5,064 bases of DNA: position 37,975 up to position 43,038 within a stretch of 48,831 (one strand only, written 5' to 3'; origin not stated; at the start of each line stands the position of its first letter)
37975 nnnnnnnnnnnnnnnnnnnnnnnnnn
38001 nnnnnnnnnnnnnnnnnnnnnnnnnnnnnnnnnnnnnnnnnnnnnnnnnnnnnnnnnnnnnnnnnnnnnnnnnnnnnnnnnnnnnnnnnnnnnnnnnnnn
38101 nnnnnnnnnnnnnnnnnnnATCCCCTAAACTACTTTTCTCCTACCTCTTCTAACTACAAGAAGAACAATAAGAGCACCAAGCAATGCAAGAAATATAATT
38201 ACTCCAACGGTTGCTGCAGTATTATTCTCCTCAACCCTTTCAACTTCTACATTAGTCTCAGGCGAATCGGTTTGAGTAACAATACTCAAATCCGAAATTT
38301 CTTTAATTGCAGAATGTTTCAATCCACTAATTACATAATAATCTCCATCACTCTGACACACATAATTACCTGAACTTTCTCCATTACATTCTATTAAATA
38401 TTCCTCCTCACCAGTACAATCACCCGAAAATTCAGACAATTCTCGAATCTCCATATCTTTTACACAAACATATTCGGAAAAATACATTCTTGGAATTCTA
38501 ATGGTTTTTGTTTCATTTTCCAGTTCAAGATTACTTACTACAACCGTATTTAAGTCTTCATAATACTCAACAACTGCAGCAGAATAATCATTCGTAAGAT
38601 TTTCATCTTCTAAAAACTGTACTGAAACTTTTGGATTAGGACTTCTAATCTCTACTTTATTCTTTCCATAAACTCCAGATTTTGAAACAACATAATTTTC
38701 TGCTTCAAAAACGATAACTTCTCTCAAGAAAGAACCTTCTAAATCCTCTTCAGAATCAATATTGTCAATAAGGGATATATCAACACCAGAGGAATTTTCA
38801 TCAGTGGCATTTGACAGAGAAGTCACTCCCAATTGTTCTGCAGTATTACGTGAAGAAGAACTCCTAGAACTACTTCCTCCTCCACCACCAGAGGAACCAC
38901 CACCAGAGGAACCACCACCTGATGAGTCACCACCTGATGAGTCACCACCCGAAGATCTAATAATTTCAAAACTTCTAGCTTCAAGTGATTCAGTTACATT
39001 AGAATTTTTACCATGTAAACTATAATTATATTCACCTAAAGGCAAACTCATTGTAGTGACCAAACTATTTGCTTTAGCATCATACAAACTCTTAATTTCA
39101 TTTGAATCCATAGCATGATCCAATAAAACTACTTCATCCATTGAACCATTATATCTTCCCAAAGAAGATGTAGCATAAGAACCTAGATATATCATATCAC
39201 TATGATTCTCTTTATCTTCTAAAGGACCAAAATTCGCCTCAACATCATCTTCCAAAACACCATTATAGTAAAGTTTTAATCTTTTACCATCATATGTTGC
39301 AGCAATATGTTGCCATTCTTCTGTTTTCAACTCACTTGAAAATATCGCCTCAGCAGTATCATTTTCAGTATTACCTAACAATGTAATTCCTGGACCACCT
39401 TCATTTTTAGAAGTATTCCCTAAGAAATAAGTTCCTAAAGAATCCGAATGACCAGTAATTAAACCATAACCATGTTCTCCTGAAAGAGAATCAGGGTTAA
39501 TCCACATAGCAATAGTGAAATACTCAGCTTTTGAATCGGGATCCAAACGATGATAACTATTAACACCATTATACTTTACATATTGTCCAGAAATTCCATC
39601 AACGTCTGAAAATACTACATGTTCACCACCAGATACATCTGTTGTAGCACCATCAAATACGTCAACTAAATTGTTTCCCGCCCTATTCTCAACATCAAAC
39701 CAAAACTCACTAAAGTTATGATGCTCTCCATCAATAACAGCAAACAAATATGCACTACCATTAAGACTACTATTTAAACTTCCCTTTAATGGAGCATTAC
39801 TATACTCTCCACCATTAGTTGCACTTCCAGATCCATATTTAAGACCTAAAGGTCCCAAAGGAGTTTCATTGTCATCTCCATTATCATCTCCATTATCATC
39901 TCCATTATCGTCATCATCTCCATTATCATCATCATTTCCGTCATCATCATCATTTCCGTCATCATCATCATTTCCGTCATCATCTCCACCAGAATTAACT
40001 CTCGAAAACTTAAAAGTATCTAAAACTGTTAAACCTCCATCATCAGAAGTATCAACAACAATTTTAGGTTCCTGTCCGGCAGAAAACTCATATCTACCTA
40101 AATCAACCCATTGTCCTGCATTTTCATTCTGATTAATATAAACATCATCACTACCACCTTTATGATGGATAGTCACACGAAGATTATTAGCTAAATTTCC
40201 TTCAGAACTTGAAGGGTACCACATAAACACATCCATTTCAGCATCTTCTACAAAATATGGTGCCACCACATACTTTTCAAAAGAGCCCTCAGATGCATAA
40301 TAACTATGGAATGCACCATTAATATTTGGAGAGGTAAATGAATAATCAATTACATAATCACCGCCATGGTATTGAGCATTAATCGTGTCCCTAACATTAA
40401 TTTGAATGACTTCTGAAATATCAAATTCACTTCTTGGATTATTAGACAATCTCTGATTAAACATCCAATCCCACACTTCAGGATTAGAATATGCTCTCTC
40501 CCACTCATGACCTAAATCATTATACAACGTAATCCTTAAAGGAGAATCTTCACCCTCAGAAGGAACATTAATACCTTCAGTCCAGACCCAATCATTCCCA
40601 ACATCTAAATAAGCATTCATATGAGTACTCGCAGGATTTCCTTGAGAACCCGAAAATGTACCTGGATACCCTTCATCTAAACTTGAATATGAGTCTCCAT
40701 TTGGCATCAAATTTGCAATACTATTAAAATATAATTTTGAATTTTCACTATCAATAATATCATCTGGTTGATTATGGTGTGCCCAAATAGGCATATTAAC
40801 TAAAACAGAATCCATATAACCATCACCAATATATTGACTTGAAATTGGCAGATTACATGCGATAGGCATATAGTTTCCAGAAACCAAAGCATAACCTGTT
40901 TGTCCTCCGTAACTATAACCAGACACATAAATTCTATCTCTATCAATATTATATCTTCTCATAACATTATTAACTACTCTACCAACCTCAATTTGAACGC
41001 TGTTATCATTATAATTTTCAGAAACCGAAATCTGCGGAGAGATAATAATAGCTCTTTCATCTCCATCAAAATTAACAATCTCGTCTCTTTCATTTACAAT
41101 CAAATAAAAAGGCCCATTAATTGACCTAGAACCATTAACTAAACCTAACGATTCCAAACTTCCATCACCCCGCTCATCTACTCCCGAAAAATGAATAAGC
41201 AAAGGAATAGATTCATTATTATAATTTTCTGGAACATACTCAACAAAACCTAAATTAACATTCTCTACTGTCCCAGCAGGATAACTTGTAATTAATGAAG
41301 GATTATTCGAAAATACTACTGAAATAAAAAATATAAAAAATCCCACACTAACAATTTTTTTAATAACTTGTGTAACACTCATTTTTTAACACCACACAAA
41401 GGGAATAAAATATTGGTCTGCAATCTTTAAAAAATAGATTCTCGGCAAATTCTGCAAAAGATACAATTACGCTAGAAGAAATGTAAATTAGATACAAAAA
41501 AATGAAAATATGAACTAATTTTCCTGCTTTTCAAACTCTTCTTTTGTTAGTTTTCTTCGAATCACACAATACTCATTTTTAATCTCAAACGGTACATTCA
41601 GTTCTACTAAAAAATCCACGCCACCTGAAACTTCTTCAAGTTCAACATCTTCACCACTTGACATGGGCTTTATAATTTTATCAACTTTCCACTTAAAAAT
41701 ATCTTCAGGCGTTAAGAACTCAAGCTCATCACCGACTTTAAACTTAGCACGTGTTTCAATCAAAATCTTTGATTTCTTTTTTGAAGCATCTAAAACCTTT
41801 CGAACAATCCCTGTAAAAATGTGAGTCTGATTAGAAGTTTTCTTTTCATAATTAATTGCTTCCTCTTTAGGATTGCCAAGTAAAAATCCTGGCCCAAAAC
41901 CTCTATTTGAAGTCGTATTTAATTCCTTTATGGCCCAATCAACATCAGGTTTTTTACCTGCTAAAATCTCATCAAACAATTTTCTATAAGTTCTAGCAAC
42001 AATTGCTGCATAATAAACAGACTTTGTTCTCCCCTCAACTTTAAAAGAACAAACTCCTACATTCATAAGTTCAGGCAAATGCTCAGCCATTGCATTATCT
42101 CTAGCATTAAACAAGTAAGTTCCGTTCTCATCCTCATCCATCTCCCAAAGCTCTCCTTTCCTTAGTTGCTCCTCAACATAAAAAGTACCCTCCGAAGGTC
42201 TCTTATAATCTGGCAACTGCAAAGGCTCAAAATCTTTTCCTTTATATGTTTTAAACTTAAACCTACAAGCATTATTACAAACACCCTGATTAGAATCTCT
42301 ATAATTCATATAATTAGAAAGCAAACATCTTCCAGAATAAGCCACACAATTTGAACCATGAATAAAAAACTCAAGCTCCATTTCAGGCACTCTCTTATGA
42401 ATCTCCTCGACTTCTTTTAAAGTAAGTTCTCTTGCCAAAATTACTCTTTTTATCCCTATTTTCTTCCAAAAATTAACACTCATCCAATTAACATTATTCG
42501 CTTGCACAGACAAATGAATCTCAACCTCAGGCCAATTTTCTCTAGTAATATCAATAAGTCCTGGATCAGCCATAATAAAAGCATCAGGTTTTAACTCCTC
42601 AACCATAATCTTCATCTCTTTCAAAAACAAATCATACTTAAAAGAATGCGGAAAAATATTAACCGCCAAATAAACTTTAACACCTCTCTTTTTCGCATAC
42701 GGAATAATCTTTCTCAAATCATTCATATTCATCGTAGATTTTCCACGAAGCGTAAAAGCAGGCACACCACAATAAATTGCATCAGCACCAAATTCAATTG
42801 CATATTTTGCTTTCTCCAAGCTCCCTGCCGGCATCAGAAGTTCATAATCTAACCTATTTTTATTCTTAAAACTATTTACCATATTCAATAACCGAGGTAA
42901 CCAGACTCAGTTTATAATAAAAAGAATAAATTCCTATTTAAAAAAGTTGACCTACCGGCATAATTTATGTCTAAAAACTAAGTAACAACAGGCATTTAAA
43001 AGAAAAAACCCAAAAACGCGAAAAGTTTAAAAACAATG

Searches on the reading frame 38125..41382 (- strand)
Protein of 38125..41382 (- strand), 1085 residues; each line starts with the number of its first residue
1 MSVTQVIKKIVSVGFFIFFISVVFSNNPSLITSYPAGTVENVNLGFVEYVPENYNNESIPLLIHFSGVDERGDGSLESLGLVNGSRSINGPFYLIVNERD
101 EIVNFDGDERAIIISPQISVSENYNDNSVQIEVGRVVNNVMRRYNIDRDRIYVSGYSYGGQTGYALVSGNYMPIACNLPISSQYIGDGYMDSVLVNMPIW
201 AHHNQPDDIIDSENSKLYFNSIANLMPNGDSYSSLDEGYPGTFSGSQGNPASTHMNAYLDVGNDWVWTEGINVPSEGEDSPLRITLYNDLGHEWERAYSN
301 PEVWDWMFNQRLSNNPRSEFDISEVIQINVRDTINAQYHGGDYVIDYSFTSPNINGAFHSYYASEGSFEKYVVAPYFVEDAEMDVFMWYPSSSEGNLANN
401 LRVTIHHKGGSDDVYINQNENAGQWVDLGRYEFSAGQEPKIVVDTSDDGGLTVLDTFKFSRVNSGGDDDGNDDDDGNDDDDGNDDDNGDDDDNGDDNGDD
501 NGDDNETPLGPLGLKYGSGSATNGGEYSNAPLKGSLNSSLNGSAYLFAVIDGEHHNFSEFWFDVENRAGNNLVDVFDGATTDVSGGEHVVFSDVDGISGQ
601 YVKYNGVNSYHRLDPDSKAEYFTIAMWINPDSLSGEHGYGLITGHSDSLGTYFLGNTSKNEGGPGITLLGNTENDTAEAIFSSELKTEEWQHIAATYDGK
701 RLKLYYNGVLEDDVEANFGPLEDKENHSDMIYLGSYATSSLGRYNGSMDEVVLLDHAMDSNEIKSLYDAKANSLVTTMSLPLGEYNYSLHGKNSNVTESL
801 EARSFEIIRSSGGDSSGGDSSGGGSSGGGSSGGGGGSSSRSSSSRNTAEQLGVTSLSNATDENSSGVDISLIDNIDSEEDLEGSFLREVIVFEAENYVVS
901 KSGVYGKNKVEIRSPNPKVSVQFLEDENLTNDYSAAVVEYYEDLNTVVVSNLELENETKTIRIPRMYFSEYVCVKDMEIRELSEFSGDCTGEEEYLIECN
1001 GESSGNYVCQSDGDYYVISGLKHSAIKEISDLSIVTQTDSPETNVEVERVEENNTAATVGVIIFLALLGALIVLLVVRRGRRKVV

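Call 29: search_protein_families(library=pfam, proteins=[window:38125-41382:-], max_evalue=0.0001)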
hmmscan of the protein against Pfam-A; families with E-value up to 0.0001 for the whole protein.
window:38125-41382:- (1085 aa): 2 families
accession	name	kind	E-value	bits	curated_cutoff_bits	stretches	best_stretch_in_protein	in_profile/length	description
PF13385.13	Laminin_G_3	-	1.4e-19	71.2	27.6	1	619-764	16-151/151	Concanavalin A-like lectin/glucanases superfamily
PF25275.1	Golvesin_C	-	9.3e-15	55.3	31.6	1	361-459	33-130/132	Golvesin C-terminal domain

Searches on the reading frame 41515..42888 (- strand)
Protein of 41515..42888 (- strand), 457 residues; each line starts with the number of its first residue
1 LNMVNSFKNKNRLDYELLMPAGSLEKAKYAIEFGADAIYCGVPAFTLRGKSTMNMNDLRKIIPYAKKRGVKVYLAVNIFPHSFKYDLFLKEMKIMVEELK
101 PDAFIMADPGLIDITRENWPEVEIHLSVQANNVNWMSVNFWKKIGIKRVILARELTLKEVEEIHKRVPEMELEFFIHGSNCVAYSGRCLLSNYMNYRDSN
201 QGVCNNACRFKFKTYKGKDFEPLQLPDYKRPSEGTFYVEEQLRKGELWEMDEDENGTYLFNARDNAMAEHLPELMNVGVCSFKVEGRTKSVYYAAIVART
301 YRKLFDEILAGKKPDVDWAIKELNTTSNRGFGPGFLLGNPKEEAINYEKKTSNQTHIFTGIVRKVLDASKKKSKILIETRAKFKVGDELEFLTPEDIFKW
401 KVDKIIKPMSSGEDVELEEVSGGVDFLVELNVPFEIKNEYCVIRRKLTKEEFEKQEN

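Call 29: search_protein_families(library=pfam, proteins=[window:41515-42888:-], max_evalue=0.0001)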
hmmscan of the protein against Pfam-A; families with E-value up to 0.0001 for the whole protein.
window:41515-42888:- (457 aa): 2 families
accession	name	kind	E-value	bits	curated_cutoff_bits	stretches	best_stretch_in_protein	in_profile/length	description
PF01136.24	Peptidase_U32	-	1.9e-80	270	22.4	1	95-341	10-232/233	Peptidase family U32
PF16325.11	Peptidase_U32_C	-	1.1e-07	32.3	28.2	1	355-414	2-57/83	Peptidase family U32 C-terminal domain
